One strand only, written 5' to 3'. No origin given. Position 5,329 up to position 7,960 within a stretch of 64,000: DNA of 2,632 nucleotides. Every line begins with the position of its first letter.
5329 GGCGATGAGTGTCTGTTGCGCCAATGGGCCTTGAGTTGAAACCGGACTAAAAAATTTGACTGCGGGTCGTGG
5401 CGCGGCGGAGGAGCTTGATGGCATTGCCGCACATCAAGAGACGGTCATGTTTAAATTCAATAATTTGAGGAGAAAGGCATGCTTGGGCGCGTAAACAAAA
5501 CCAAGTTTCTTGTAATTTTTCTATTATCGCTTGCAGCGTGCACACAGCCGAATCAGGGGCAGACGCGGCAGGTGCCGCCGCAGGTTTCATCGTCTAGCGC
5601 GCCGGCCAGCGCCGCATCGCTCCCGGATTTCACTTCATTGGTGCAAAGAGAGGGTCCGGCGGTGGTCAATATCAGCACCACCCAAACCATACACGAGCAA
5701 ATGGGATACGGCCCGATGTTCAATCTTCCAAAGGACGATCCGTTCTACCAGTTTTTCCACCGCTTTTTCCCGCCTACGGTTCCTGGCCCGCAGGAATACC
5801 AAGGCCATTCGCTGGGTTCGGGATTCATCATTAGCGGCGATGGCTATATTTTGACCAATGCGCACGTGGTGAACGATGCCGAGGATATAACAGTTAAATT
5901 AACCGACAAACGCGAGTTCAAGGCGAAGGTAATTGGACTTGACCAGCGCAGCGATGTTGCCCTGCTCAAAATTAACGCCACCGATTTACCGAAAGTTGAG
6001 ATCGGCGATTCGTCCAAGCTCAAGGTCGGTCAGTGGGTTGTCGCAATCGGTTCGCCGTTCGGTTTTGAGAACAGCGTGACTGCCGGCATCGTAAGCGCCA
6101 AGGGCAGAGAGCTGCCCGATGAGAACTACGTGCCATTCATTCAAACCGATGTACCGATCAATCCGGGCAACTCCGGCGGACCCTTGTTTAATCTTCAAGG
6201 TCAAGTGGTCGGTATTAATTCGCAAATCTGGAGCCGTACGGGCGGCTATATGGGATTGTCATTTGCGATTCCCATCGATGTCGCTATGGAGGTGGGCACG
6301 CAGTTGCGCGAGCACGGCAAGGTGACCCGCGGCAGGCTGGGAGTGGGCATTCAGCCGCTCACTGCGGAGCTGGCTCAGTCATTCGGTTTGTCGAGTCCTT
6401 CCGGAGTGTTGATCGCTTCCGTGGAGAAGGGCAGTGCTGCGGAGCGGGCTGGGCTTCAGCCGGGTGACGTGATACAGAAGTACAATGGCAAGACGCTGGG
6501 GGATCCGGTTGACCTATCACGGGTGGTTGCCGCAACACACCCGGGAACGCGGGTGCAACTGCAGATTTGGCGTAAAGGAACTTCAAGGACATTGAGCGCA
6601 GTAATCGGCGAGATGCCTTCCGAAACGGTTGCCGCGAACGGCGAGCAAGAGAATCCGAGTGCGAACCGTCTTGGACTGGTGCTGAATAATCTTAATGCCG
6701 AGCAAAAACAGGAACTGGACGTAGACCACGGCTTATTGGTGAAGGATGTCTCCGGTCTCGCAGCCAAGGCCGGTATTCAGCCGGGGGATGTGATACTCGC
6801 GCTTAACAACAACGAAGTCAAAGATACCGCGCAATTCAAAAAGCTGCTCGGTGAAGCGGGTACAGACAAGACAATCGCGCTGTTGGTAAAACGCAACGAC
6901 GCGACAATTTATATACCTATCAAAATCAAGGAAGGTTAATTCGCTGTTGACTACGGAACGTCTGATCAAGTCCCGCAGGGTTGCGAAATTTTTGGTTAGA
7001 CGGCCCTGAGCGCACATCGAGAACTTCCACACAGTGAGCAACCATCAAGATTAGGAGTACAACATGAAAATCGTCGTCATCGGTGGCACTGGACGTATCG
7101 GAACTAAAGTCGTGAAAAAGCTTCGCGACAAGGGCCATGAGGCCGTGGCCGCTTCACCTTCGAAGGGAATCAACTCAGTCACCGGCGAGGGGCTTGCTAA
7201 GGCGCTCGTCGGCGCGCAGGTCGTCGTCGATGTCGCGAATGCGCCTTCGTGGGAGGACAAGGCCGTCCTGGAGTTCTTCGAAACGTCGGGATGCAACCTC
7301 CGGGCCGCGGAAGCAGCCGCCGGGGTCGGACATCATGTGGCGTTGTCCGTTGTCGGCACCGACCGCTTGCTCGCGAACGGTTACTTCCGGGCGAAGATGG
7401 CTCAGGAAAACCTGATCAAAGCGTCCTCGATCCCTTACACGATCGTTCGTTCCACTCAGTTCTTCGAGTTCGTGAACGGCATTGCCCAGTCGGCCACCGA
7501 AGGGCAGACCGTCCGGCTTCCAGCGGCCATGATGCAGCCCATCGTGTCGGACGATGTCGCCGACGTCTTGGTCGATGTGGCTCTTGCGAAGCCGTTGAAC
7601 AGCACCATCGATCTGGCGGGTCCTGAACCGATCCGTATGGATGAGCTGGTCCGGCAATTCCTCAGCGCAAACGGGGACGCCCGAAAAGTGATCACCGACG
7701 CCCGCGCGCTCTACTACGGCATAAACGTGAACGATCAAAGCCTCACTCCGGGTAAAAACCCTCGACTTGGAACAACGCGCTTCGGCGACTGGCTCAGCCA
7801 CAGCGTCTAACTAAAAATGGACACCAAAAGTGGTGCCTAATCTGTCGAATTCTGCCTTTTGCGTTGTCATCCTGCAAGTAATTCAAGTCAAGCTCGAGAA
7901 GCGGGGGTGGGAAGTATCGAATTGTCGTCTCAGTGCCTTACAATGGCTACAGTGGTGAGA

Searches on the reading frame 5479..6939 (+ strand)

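Call 96: search_protein_families(library=pfam, proteins=[window:5479-6939:+], max_evalue=1e-8)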
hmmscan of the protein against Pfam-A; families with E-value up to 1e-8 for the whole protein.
window:5479-6939:+ (486 aa): 5 families
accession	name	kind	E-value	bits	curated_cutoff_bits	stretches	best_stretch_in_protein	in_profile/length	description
PF13365.12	Trypsin_2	-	1.3e-38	133.5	27.6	1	113-246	1-144/144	Trypsin-like peptidase domain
PF13180.12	PDZ_2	-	1.6e-25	89.6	27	2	285-373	1-77/80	PDZ domain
PF17820.7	PDZ_6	-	1.4e-24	86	27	1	312-365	2-54/54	PDZ domain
PF00089.32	Trypsin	-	1.4e-17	64.7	20.6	1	111-267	25-214/220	Trypsin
PF00595.29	PDZ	-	1e-16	61.5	23.2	0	281-363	7-80/81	PDZ domain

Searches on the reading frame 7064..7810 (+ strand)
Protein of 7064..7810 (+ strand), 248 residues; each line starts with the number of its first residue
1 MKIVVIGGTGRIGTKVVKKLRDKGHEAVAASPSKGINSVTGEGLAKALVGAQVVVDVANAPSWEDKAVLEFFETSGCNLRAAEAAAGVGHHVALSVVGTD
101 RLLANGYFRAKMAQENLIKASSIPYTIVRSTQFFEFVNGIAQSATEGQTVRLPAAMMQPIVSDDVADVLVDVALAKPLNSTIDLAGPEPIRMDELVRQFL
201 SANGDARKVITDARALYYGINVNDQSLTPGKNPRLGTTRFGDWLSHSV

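Call 96: search_protein_families(library=pfam, proteins=[window:7064-7810:+], max_evalue=1e-8)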
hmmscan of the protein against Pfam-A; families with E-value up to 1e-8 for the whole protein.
window:7064-7810:+ (248 aa): 1 family
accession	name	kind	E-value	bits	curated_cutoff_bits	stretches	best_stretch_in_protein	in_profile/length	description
PF13460.12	NAD_binding_10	-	1.4e-11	45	27.2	1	7-173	1-181/184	NAD(P)H-binding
